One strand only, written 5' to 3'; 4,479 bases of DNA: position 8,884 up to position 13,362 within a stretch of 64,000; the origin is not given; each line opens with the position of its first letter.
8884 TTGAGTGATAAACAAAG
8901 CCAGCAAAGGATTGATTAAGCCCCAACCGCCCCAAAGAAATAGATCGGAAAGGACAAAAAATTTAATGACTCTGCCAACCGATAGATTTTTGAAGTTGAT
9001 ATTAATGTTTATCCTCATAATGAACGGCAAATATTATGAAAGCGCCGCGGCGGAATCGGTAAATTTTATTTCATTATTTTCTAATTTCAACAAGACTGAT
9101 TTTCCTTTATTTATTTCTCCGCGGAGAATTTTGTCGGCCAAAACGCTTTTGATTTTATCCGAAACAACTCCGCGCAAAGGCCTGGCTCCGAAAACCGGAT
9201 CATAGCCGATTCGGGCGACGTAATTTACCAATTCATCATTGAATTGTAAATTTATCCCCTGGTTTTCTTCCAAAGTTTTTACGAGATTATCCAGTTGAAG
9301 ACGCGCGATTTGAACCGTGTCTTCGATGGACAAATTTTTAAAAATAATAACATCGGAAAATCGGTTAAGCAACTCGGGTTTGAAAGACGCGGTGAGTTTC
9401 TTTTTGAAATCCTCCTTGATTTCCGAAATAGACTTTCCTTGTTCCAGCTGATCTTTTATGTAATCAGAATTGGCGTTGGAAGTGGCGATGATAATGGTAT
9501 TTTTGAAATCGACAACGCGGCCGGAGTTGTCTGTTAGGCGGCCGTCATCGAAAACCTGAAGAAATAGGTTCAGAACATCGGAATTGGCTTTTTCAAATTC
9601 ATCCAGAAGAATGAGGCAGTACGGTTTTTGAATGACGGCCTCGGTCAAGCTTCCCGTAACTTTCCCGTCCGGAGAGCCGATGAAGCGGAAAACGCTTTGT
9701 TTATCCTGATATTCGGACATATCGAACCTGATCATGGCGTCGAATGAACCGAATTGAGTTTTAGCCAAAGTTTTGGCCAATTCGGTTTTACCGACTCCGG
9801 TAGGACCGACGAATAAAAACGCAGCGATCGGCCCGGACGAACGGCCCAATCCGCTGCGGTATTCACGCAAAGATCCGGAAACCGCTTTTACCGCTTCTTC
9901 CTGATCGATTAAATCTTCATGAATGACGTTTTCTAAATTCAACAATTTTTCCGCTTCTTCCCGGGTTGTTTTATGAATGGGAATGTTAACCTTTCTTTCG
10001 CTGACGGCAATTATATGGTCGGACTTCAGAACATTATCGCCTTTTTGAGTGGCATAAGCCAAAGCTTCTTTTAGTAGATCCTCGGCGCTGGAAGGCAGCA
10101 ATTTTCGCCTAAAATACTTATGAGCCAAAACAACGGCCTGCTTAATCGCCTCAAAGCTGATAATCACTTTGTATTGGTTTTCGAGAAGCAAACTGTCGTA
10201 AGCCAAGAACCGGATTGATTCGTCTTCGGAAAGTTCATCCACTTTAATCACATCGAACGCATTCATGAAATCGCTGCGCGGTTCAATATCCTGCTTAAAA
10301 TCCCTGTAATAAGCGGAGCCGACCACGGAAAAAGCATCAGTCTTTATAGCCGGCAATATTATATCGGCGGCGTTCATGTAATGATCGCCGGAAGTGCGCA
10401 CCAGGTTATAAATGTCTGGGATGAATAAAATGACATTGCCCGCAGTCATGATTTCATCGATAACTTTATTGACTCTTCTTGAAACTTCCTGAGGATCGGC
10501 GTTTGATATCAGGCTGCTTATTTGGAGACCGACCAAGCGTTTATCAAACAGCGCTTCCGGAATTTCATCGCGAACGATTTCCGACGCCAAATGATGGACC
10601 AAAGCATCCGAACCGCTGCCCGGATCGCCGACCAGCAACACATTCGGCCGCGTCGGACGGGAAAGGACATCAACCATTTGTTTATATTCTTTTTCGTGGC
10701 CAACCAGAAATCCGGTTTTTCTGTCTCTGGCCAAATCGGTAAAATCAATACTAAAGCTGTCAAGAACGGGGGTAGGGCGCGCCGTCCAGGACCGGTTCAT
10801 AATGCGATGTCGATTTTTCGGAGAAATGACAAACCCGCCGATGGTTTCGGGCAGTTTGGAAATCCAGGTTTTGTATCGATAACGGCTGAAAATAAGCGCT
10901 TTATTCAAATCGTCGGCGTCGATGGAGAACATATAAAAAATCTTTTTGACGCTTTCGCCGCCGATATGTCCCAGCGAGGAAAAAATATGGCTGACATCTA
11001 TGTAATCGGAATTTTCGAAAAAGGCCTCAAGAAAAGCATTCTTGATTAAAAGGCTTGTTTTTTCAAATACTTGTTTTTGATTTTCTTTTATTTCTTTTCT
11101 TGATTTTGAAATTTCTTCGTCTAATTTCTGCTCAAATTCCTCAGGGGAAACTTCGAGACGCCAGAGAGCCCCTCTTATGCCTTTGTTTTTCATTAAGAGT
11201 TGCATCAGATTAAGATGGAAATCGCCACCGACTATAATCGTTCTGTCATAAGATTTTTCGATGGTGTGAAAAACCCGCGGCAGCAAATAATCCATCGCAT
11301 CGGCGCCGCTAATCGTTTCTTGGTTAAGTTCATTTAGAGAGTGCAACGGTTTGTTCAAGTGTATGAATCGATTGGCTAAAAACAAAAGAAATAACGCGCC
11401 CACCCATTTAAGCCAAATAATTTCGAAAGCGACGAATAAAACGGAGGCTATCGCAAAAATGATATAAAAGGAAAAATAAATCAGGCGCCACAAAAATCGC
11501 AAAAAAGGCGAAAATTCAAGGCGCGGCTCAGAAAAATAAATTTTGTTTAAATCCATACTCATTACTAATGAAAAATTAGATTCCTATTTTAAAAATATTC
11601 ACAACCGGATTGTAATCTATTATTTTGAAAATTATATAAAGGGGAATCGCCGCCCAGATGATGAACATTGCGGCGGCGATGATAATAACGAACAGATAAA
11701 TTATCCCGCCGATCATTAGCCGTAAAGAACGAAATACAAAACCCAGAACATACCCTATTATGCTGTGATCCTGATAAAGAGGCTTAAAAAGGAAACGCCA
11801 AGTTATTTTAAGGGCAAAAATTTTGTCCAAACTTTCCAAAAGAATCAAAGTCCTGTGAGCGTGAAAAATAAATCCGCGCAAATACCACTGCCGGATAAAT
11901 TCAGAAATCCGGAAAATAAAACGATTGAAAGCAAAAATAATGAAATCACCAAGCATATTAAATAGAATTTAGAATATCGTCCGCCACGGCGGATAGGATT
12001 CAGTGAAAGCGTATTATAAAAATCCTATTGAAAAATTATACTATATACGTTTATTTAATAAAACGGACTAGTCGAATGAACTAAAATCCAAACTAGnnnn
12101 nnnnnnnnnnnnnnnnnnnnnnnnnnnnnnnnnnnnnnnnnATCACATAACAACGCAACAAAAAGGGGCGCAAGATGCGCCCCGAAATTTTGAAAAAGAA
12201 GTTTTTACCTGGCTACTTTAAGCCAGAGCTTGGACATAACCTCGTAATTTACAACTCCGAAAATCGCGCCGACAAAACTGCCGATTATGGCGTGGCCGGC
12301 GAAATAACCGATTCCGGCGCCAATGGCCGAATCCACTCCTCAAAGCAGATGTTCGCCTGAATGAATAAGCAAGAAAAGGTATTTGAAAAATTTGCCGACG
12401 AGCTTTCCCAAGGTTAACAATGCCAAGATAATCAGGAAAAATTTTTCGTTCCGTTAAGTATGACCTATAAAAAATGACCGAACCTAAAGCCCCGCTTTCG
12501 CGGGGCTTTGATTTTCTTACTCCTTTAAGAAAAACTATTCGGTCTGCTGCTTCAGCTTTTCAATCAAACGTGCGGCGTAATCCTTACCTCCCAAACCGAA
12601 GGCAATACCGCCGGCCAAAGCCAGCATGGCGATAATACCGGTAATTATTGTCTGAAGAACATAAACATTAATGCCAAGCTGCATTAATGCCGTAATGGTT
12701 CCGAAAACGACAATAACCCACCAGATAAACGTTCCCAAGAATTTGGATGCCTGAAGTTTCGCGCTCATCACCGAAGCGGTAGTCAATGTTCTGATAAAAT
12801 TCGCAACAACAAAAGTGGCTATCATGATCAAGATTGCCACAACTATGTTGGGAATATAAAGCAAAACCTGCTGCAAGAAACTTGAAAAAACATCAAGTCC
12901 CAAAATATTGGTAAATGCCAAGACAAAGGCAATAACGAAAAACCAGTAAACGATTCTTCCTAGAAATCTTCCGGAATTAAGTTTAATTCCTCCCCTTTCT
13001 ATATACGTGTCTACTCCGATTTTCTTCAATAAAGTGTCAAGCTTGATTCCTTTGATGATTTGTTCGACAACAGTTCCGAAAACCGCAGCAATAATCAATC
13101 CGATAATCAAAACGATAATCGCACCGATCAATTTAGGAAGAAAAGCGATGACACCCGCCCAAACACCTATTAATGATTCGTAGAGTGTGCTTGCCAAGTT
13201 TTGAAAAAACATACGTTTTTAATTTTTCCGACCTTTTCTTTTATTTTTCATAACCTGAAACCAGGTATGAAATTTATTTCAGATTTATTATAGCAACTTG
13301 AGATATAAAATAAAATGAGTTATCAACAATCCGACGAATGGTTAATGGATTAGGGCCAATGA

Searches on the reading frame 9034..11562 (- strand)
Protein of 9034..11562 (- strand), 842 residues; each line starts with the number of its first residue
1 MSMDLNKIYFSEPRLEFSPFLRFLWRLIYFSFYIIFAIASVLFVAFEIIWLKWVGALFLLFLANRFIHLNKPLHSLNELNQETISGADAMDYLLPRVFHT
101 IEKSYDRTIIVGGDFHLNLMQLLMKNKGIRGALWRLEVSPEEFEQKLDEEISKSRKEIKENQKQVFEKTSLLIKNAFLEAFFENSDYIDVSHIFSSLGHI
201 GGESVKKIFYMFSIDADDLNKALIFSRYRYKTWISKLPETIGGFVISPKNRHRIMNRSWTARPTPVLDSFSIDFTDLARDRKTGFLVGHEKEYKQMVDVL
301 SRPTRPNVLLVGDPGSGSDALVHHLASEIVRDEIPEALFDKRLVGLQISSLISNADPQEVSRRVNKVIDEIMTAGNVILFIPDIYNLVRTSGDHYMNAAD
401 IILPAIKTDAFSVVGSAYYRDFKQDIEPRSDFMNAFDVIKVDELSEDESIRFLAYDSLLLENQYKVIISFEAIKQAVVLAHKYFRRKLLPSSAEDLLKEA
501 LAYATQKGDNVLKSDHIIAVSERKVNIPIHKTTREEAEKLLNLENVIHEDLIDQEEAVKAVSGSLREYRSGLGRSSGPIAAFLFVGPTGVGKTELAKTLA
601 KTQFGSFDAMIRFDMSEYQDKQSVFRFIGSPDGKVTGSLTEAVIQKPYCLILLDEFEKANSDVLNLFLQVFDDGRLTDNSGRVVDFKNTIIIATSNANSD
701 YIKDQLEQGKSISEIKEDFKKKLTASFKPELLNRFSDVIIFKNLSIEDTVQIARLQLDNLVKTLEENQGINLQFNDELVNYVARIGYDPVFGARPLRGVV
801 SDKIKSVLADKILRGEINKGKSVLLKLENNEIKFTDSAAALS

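Call 9: search_protein_families(library=pfam, proteins=[window:9034-11562:-], max_evalue=0.01)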
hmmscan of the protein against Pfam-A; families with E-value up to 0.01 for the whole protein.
window:9034-11562:- (842 aa): 18 families
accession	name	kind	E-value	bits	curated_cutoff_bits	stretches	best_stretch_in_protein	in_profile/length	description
PF07724.20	AAA_2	-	1.2e-52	178.7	27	1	578-737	2-165/166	AAA domain (Cdc48 subfamily)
PF10431.15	ClpB_D2-small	-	8.5e-22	77.4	21.9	1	744-823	1-79/81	C-terminal, D2-small domain, of ClpB protein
PF00004.35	AAA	-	5e-18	66.3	21.2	2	583-705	2-117/131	ATPase family associated with various cellular activities (AAA)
PF07728.20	AAA_5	-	3.8e-15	56.6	22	1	582-699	2-125/139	AAA domain (dynein-related subfamily)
PF17871.7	AAA_lid_9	-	4.7e-07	30.1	22.8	1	447-531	3-87/104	AAA lid domain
PF13191.12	AAA_16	-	1e-06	29.8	32.6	0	286-332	2-51/167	AAA ATPase domain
PF05729.18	NACHT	-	2.2e-05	24.8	26.7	0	583-709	4-143/167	NACHT domain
PF00158.32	Sigma54_activat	-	7.8e-05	22.9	20.2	1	580-701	23-148/168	Sigma-54 interaction domain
PF12775.13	AAA_7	-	0.00016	21.7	25.8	1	581-662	35-115/181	P-loop containing dynein motor region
PF20030.5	bpMoxR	-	0.00029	20.4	27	0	583-696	35-145/205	MoxR domain in the MoxR-vWA-beta-propeller ternary systems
PF13401.12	AAA_22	-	0.0003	21.6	27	1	583-673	9-110/130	AAA domain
PF23569.1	NBD_SMAX1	-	0.00045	20.4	27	1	292-360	18-87/212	SMAX1 nucleotide binding domain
PF20720.3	nSTAND3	-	0.0005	20.2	27.2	0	583-605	21-43/155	Novel STAND NTPase 3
PF05673.19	DUF815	-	0.00057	19.5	23.8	0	537-759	16-209/249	Protein of unknown function (DUF815)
PF13238.12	AAA_18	-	0.0017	19.2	29.4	0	584-659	3-66/128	AAA domain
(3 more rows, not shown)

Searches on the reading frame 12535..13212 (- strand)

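Call 29: search_protein_families(library=pfam, proteins=[window:12535-13212:-], max_evalue=0.001)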
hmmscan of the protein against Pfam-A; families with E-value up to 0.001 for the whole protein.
window:12535-13212:- (225 aa): 1 family
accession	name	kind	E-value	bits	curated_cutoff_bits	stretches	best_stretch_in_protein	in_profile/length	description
PF05552.17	MS_channel_1st_1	-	3.2e-18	65.8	22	2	109-150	3-44/50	Mechanosensitive ion channel, conserved TM helix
